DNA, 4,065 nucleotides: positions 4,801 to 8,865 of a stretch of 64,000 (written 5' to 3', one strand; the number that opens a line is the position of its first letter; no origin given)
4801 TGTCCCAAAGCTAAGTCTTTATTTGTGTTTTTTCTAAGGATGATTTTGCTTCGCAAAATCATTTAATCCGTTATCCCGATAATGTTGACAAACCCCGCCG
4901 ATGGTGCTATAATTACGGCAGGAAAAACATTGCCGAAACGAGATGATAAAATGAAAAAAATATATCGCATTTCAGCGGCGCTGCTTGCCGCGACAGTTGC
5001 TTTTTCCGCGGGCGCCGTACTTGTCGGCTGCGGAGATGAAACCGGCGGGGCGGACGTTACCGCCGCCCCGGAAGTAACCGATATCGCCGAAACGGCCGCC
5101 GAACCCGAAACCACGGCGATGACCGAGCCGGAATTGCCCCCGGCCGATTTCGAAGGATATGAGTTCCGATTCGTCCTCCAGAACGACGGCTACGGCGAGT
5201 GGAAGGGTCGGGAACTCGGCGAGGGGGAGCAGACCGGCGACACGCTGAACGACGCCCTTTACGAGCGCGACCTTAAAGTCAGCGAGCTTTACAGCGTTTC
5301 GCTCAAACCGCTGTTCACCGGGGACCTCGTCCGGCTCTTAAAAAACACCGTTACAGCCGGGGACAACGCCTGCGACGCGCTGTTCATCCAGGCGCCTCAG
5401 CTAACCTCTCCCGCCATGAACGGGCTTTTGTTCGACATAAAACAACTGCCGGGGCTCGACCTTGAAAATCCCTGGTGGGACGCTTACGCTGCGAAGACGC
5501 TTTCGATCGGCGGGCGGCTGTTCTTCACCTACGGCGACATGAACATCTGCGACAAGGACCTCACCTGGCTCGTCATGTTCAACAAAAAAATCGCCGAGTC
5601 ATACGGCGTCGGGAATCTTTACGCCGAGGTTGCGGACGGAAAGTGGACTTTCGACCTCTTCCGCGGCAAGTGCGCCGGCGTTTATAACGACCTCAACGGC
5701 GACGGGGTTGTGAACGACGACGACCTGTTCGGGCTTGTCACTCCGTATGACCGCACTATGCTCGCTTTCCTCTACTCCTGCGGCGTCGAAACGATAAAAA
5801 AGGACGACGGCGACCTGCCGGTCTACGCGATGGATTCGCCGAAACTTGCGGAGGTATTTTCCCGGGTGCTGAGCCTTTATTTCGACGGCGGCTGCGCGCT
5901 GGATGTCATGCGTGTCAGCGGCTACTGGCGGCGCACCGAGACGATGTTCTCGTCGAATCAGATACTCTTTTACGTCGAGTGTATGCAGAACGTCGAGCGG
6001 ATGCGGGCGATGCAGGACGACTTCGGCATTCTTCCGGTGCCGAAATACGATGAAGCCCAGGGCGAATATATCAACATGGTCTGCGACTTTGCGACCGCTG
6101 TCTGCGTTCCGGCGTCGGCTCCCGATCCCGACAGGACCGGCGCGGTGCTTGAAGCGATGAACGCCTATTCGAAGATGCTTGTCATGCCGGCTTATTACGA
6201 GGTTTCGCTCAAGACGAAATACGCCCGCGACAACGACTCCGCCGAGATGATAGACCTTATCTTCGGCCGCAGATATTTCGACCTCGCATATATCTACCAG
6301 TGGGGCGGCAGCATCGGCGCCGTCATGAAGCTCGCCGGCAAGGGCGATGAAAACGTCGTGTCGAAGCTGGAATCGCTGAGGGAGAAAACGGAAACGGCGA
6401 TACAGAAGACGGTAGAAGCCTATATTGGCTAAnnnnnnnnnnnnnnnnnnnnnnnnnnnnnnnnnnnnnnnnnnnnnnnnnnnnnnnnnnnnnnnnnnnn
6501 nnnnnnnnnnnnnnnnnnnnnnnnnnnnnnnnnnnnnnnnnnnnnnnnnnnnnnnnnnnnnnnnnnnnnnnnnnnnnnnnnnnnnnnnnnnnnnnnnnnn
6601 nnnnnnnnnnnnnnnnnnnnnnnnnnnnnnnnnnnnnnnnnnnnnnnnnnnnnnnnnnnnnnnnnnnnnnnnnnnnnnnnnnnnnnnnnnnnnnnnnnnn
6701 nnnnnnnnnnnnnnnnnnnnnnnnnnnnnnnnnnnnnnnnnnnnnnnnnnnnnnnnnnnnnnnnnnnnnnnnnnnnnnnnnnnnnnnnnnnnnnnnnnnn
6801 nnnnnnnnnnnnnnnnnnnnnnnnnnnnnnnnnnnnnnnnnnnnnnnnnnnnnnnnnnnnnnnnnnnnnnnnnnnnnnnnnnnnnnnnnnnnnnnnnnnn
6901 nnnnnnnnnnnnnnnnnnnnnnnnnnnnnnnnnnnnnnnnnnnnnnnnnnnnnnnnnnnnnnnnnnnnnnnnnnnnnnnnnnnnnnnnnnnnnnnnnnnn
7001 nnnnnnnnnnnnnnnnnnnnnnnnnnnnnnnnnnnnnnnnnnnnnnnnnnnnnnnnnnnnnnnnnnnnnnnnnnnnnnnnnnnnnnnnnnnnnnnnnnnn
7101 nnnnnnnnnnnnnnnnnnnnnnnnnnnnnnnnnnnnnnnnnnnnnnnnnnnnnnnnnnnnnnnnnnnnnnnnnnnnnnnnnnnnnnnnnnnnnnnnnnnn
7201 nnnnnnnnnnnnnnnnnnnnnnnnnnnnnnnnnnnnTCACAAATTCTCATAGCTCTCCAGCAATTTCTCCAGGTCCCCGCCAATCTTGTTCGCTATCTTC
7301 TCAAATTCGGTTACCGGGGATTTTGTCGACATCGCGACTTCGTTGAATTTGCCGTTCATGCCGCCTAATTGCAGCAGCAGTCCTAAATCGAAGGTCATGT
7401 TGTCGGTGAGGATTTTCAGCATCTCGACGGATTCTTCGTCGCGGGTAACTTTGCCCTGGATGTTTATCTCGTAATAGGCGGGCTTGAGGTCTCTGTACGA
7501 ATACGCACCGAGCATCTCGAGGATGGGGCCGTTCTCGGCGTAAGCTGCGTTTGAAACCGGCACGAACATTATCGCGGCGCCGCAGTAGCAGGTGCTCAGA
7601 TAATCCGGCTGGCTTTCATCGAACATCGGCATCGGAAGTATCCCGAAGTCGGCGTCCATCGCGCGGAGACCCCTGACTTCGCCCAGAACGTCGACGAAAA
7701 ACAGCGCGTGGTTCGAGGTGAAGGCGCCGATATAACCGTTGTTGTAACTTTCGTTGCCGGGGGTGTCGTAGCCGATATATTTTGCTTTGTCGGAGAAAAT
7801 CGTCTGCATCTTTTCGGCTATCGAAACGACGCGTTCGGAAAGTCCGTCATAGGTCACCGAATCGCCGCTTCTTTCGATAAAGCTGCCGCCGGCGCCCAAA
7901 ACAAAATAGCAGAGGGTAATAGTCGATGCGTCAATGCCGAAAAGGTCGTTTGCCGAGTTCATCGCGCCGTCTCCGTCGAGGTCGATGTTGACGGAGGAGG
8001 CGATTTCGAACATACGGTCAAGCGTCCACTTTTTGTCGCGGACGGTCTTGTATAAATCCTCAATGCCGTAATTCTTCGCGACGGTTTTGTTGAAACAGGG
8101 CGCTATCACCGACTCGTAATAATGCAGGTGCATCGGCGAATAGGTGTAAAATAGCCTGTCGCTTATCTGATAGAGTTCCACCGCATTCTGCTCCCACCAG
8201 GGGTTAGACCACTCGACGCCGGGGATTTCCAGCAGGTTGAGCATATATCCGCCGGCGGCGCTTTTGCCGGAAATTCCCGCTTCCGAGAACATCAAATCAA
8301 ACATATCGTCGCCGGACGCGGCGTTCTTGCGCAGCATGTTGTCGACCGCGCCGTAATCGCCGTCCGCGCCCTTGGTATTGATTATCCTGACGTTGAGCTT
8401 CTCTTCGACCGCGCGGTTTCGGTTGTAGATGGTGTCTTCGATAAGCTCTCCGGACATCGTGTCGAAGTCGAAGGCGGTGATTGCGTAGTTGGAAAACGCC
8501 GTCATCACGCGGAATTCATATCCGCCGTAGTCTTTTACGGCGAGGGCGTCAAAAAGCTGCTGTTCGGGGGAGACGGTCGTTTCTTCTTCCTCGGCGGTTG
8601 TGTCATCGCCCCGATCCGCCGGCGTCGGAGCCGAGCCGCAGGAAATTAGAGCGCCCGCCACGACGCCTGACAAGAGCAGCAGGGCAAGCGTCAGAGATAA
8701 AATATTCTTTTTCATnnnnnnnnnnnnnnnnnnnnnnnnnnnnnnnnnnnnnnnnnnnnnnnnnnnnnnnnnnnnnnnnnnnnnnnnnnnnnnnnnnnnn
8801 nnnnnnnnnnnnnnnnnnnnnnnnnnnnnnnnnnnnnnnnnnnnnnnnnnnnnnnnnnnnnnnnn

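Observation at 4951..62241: Ten paralogous SBP-like lipoproteins in a housekeeping region, none with a cognate importer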

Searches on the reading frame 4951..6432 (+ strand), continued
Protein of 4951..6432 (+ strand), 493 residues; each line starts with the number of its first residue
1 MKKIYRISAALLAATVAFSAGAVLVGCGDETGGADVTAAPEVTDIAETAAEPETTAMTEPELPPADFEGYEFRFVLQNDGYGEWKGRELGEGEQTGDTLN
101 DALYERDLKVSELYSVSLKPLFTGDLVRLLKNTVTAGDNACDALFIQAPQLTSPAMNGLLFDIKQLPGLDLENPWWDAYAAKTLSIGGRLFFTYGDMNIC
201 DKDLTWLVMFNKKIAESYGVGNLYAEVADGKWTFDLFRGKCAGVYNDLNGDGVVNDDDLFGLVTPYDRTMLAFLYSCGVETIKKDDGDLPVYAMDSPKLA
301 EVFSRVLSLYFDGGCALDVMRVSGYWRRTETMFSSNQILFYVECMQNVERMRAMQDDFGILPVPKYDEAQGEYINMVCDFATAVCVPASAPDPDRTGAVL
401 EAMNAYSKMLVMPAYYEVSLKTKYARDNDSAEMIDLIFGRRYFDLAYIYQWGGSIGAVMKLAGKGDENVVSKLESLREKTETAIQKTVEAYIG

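Call 75: find_encoding_contigs(protein=P0104, flank=10000, max_places=1)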
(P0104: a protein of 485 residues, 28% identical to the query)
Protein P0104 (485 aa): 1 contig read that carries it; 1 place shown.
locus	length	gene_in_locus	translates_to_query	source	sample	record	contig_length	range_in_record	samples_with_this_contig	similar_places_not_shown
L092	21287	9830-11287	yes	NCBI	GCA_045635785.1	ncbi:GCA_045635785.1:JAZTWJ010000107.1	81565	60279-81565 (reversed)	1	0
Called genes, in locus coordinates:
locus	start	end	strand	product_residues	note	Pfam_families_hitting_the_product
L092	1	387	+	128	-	?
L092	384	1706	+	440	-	PF01276:OKR_DC_1, PF00266:Aminotran_5 (weak), PF01053:Cys_Met_Meta_PP (weak)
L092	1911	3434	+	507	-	PF00474:SSF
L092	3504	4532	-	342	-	PF00248:Aldo_ket_red, PF17179:Fer4_22 (faint), PF13187:Fer4_9 (weak), PF13534:Fer4_17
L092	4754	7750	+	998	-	PF00005:ABC_tran, PF02687:FtsX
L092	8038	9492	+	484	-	-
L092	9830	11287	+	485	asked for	-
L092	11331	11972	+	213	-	PF01035:DNA_binding_1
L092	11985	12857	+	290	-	PF05116:S6PP (faint), PF08282:Hydrolase_3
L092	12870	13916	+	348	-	-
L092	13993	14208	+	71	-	PF07866:DUF1653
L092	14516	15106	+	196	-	PF00595:PDZ (weak), PF13180:PDZ_2 (weak), PF17820:PDZ_6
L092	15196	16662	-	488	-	PF00672:HAMP, PF00512:HisKA, PF02518:HATPase_c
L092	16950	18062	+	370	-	PF01208:URO-D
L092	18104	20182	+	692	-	PF00246:Peptidase_M14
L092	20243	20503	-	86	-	PF00269:SASP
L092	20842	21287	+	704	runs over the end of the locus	PF02378:PTS_EIIC, PF00367:PTS_EIIB, PF00358:PTS_EIIA_1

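Call 76: find_encoding_contigs(protein=P0076, flank=10000, max_places=1)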
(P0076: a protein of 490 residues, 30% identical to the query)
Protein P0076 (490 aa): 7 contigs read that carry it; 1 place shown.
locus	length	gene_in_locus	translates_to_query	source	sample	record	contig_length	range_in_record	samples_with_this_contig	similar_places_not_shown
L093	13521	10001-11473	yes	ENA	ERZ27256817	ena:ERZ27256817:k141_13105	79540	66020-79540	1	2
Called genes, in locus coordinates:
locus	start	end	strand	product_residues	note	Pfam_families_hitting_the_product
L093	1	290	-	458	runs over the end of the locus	PF01554:MatE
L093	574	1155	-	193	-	PF10688:Imp-YgjV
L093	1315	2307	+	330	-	PF13472:Lipase_GDSL_2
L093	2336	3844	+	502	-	PF13416:SBP_bac_8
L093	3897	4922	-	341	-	-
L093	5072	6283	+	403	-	PF07690:MFS_1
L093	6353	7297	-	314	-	-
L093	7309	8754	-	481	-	PF01494:FAD_binding_3 (weak), PF03486:HI0933_like (weak), PF07992:Pyr_redox_2 (faint), PF00890:FAD_binding_2, PF01134:GIDA (weak), PF01266:DAO (weak), PF12831:FAD_oxidored, PF13450:NAD_binding_8 (weak)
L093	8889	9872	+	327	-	PF02311:AraC_binding, PF12833:HTH_18, PF00165:HTH_AraC (weak)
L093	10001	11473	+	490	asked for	-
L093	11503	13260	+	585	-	PF00890:FAD_binding_2 (weak), PF01134:GIDA (weak), PF01266:DAO, PF07992:Pyr_redox_2 (weak), PF12831:FAD_oxidored, PF13450:NAD_binding_8 (weak)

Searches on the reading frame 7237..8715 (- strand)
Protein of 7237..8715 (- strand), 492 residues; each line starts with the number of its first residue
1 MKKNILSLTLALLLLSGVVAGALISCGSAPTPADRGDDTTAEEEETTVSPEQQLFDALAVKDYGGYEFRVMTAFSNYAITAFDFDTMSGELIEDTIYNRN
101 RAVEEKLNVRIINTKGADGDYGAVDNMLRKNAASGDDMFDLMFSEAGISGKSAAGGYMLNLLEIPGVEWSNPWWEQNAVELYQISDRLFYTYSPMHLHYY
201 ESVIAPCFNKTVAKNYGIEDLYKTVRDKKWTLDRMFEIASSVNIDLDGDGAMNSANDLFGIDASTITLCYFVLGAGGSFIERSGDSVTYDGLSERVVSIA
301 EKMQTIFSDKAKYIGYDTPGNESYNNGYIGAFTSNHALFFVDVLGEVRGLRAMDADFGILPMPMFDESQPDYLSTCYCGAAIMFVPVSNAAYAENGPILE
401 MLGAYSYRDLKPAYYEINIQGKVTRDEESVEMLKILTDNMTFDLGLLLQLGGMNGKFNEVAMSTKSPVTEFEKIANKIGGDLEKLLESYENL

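Call 4: search_protein_families(library=pfam, proteins=[window:7237-8715:-], max_evalue=1)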
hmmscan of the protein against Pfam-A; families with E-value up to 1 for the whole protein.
window:7237-8715:- (492 aa): 1 family
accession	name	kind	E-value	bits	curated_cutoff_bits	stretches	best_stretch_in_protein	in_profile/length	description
PF21928.1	XLF_CC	-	0.085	13.2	27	1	204-246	10-52/53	XLF protein coiled-coil region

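Call 5: search_protein_families(library=ncbifam, proteins=[window:7237-8715:-], max_evalue=1)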
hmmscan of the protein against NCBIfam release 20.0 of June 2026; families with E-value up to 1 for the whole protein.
window:7237-8715:- (492 aa): 1 family
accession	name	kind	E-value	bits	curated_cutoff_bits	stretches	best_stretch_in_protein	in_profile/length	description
NF050142.1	PG1828_fam_lipo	equivalog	0.06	14.1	50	1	13-60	6-53/59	PG1828 family lipoprotein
